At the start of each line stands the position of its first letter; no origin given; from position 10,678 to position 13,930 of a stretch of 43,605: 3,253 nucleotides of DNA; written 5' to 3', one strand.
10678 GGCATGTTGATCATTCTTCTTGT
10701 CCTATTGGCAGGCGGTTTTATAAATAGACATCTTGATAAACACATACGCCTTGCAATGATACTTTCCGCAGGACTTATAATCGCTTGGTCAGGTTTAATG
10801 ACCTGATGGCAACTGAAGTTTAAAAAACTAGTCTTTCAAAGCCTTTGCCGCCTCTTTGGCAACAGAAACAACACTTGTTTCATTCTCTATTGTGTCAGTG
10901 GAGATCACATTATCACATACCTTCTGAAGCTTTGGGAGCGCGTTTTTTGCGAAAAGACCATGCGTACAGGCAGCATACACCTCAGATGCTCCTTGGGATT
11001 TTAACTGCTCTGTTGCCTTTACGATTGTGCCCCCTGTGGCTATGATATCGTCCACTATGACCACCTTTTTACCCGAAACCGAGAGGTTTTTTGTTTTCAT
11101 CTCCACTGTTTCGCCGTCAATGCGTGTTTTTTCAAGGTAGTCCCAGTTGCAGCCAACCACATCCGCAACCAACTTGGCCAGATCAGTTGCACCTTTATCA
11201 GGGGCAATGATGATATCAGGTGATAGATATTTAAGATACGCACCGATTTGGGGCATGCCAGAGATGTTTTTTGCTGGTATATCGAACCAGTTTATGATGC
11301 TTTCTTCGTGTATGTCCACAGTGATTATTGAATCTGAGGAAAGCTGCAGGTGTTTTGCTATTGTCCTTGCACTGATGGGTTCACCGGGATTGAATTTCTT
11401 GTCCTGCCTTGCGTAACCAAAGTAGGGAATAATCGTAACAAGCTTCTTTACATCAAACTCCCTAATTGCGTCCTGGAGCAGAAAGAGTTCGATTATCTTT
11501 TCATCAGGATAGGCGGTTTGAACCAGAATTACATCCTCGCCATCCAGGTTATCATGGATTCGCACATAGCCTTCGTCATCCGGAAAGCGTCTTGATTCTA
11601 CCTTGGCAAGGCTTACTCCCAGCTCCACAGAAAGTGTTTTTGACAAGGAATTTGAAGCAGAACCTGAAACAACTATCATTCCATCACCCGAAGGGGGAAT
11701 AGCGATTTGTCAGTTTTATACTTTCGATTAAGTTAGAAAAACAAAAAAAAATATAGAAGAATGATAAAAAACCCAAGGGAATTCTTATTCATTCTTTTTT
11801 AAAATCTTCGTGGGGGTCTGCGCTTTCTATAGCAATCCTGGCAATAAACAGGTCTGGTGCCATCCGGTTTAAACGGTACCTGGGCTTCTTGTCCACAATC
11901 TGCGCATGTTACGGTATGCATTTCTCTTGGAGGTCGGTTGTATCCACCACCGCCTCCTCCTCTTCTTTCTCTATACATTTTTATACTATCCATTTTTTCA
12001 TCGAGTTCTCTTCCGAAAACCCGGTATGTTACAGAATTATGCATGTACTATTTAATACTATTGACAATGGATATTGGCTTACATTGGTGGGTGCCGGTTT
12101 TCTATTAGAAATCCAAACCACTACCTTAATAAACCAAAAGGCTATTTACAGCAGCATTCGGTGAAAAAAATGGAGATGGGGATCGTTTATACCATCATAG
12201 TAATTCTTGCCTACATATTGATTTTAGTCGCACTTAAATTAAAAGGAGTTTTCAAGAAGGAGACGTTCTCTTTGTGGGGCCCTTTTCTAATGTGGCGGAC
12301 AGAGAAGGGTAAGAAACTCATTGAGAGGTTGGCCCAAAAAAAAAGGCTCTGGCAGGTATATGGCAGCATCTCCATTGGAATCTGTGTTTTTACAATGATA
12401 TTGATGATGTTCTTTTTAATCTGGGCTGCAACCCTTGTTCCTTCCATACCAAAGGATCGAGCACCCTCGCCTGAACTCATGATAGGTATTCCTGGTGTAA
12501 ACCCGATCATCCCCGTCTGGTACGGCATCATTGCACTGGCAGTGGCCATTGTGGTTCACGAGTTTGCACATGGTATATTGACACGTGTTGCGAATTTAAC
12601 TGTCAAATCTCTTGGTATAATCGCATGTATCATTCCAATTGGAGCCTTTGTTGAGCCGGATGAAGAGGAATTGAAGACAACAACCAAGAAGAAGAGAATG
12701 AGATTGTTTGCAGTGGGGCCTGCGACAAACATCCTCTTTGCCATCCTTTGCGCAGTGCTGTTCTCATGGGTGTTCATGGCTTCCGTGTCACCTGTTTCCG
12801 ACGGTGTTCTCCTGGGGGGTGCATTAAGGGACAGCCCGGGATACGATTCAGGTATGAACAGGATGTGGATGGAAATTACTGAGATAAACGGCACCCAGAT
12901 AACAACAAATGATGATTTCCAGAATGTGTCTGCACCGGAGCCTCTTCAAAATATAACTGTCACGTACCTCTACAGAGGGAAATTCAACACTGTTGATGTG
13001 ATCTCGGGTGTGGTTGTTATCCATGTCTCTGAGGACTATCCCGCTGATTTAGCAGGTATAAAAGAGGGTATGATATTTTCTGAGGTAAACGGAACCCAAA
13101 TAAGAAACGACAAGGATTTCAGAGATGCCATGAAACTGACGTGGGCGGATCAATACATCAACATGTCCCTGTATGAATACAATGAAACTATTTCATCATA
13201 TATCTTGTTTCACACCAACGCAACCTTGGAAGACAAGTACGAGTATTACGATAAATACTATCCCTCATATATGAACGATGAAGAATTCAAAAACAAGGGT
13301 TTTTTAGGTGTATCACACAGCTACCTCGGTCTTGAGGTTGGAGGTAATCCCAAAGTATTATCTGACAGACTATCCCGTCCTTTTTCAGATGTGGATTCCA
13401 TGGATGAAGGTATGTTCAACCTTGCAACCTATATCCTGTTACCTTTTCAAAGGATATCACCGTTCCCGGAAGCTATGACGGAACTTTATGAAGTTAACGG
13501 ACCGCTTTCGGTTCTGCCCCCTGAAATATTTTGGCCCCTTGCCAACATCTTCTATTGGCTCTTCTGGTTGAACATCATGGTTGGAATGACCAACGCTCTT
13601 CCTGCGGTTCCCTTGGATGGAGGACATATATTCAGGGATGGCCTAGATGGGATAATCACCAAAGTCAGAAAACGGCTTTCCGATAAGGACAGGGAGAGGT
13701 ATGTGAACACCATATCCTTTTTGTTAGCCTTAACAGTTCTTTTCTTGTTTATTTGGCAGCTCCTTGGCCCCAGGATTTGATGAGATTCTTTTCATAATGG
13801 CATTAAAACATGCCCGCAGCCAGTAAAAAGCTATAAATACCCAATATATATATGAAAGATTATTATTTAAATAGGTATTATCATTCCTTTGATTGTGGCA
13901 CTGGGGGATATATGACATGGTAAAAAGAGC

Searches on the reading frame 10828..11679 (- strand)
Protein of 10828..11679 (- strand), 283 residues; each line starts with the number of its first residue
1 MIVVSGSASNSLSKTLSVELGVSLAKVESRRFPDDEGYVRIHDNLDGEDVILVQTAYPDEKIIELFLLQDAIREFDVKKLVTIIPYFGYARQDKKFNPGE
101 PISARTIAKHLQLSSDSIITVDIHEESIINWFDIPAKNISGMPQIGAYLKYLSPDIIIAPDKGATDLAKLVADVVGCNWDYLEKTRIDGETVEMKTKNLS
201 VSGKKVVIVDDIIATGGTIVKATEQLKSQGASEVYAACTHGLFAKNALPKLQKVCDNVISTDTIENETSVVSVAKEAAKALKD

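Call 42: search_protein_families(library=pfam, proteins=[window:10828-11679:-], max_evalue=0.001)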
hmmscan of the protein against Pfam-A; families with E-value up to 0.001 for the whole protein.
window:10828-11679:- (283 aa): 5 families
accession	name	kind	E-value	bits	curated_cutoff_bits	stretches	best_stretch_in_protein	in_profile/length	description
PF13793.12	Pribosyltran_N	-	3.6e-31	107.9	25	1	1-112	1-114/117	N-terminal domain of ribose phosphate pyrophosphokinase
PF00156.33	Pribosyltran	-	7.1e-19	68.1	26.3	1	153-268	29-148/158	Phosphoribosyl transferase domain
PF14572.12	Pribosyl_synth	-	1.3e-11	45.2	27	1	201-275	81-156/184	Phosphoribosyl synthetase-associated domain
PF14681.12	UPRTase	-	2.1e-05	24.6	27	1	201-258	118-175/206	Uracil phosphoribosyltransferase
PF15609.12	PRTase_2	-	0.00027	21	28.8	0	195-239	111-155/188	Phosphoribosyl transferase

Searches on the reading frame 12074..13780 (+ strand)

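Call 42: search_protein_families(library=pfam, proteins=[window:12074-13780:+], max_evalue=0.001)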
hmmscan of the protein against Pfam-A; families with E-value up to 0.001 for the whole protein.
window:12074-13780:+ (568 aa): 3 families
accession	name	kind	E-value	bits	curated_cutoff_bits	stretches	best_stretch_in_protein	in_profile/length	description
PF02163.28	Peptidase_M50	-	4.1e-32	111.8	27.2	1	150-554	1-220/221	Peptidase family M50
PF13180.12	PDZ_2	-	8e-06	26.5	27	0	310-364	11-65/80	PDZ domain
PF17820.7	PDZ_6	-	2.9e-05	24.2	27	0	317-354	4-41/54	PDZ domain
